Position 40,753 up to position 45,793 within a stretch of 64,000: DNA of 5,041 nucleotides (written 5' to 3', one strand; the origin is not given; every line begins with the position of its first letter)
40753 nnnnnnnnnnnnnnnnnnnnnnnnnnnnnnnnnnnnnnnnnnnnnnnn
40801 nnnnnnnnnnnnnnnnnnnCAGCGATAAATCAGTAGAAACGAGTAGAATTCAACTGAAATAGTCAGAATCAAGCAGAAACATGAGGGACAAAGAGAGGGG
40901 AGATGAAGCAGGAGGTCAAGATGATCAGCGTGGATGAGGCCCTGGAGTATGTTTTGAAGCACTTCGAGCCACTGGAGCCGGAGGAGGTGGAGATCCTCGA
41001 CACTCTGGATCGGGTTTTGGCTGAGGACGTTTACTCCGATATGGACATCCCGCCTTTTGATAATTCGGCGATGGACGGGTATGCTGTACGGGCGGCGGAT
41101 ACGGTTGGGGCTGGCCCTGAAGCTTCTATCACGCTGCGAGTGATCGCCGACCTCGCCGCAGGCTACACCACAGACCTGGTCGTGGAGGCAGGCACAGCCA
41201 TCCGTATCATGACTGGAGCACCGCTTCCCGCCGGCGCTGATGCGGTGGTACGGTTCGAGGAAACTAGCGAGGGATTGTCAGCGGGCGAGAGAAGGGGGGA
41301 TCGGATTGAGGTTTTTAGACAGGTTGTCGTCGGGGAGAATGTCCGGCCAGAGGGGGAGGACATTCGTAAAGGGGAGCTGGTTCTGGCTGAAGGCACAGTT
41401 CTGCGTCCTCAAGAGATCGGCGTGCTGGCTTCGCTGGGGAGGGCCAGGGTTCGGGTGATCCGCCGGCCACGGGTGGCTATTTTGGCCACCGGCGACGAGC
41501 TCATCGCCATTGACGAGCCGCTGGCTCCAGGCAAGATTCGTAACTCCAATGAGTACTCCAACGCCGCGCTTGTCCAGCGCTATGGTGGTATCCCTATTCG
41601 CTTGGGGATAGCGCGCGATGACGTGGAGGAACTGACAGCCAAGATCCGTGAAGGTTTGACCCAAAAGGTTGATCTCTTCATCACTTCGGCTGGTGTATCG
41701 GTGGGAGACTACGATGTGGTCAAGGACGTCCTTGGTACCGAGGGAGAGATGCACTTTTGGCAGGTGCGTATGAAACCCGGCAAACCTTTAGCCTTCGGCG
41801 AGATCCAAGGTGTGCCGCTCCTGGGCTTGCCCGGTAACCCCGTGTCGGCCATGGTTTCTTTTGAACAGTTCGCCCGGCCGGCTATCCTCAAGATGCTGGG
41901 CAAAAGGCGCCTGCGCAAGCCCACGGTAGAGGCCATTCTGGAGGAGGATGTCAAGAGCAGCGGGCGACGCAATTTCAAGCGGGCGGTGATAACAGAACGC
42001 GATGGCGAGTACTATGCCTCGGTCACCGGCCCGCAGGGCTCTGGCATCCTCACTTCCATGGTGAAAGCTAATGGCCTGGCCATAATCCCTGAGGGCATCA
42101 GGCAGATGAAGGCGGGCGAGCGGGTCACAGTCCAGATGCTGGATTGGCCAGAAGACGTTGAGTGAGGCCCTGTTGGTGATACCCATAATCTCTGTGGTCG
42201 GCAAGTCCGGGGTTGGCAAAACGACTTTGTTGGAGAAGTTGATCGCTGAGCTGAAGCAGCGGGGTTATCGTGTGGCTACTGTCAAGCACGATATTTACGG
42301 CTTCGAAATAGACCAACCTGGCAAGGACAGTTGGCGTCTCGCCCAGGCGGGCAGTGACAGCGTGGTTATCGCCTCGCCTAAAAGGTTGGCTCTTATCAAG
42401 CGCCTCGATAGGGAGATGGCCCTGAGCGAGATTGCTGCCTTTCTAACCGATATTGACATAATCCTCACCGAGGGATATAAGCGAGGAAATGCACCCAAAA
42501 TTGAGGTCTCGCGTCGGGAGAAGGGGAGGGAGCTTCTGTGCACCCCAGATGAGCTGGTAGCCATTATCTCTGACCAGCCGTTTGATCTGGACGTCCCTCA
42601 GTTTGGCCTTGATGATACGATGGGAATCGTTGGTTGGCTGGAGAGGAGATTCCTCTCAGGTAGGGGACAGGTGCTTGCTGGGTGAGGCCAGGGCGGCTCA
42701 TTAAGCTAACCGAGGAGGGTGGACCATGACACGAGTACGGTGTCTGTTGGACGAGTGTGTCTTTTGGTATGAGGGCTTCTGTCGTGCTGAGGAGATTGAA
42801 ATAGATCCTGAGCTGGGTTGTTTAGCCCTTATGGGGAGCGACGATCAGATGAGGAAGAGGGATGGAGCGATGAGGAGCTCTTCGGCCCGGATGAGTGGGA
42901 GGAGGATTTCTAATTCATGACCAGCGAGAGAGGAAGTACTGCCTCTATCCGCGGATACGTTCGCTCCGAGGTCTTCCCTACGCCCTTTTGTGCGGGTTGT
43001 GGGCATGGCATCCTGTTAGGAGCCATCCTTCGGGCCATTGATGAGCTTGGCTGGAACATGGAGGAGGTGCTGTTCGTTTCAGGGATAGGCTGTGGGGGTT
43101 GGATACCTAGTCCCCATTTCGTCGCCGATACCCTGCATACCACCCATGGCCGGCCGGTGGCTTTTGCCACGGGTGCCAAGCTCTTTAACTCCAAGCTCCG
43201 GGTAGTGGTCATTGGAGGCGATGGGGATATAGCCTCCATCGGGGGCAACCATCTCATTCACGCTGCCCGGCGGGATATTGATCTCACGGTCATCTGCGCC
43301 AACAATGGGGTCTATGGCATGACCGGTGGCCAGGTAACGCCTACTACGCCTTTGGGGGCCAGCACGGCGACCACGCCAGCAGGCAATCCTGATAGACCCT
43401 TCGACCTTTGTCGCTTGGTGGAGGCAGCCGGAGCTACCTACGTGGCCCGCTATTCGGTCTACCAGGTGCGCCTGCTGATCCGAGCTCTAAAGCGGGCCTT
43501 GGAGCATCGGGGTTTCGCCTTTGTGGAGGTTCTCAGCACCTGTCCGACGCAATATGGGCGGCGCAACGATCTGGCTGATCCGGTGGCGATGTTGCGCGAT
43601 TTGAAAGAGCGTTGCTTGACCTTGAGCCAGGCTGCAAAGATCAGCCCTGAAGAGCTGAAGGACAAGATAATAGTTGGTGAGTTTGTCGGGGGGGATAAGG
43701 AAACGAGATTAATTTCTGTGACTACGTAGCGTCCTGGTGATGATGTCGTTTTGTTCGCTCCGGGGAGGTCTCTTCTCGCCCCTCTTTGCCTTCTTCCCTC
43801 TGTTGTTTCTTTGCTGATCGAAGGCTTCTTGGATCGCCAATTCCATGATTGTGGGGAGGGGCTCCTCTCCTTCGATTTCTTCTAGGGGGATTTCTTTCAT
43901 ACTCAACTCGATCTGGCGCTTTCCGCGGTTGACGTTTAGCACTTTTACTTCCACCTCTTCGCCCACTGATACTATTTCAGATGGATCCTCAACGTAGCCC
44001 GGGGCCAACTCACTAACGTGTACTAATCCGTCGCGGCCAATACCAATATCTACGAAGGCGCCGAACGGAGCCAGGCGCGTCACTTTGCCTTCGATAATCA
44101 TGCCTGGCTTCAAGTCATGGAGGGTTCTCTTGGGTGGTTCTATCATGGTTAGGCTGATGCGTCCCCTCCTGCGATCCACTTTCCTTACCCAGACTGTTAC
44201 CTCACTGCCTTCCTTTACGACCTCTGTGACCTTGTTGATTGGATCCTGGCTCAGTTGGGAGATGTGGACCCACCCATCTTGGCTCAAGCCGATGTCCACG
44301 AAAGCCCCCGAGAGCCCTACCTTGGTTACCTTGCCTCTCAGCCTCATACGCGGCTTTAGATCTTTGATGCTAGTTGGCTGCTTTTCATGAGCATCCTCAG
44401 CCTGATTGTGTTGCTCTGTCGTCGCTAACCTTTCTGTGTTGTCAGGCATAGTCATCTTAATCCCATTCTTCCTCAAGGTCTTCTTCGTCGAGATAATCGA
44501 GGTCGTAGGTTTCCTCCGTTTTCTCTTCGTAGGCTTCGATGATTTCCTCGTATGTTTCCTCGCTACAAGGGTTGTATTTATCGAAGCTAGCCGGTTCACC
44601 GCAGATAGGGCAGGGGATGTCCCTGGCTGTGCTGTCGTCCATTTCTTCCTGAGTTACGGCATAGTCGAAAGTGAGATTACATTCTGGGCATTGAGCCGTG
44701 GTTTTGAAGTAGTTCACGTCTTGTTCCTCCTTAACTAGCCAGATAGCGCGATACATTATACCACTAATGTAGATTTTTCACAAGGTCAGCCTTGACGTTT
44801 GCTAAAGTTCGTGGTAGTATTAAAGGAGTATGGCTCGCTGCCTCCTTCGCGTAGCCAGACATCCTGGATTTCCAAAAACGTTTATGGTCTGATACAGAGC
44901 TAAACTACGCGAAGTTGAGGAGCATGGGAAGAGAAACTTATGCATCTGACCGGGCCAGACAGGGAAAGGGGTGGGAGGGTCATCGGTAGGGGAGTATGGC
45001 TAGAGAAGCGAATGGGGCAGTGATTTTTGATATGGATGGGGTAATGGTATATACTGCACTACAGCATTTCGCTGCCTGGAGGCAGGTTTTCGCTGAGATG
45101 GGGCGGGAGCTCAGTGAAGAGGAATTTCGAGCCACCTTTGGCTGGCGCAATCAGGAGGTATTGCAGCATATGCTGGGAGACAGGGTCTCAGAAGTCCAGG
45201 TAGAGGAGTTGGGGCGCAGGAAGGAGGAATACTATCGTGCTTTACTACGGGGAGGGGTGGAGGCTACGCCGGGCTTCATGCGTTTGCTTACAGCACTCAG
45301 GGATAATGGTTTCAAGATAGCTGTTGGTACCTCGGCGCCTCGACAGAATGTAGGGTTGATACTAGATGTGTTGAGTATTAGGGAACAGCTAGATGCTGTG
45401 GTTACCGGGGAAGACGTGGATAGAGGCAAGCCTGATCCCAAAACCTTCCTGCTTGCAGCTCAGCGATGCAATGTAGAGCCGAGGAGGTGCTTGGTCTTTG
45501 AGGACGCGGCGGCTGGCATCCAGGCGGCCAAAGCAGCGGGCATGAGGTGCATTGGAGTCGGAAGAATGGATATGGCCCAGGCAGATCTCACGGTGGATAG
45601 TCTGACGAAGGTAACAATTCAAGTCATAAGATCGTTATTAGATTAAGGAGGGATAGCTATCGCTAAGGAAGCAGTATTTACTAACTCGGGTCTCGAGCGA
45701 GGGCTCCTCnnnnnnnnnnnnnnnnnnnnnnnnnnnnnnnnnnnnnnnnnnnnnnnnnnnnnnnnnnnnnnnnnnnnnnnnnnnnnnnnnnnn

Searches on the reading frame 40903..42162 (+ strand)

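Call 61: search_protein_families(library=pfam, proteins=[window:40903-42162:+], max_evalue=0.00001)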
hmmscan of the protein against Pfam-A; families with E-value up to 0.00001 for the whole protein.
window:40903-42162:+ (420 aa): 3 families
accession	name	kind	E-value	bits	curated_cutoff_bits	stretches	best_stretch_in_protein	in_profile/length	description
PF03453.22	MoeA_N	-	5.3e-54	182.7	30.8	1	8-179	1-160/160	MoeA N-terminal region (domain I and II)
PF00994.29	MoCF_biosynth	-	1.6e-28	99.7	26.6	1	192-329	1-143/144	Probable molybdopterin binding domain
PF03454.20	MoeA_C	-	1.7e-19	70.2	22.1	1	344-412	2-71/72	MoeA C-terminal region (domain IV)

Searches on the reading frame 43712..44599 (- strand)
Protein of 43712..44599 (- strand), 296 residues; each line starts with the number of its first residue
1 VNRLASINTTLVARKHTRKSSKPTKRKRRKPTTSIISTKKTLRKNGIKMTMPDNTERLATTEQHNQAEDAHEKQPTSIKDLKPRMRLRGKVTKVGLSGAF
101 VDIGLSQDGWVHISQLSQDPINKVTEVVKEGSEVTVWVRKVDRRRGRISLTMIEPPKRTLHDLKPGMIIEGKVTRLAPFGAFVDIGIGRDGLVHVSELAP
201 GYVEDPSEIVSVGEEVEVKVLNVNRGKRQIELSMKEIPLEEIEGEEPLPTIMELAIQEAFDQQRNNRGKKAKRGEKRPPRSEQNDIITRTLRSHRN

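Call 61: search_protein_families(library=pfam, proteins=[window:43712-44599:-], max_evalue=0.00001)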
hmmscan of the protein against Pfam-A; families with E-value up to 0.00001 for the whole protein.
window:43712-44599:- (296 aa): 2 families
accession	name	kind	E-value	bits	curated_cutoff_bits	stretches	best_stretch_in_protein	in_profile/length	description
PF00575.29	S1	-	8.6e-38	129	22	2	164-235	3-74/74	S1 RNA binding domain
PF23459.1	S1_RRP5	-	9.9e-13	48.9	27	1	163-233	1-71/72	RRP5 S1 domain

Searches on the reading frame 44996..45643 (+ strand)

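Call 42: search_protein_families(library=pfam, proteins=[window:44996-45643:+], max_evalue=0.00001)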
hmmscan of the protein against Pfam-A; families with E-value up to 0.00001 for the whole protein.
window:44996-45643:+ (216 aa): 3 families
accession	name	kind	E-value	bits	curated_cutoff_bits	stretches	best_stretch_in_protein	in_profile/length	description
PF13419.12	HAD_2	-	2.5e-33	116.1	23.8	1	9-188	1-178/178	Haloacid dehalogenase-like hydrolase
PF00702.32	Hydrolase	-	2.5e-31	110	26.4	1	8-182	3-191/191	haloacid dehalogenase-like hydrolase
PF13242.12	Hydrolase_like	-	1.1e-06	28.9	22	1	143-190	2-50/75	HAD-hyrolase-like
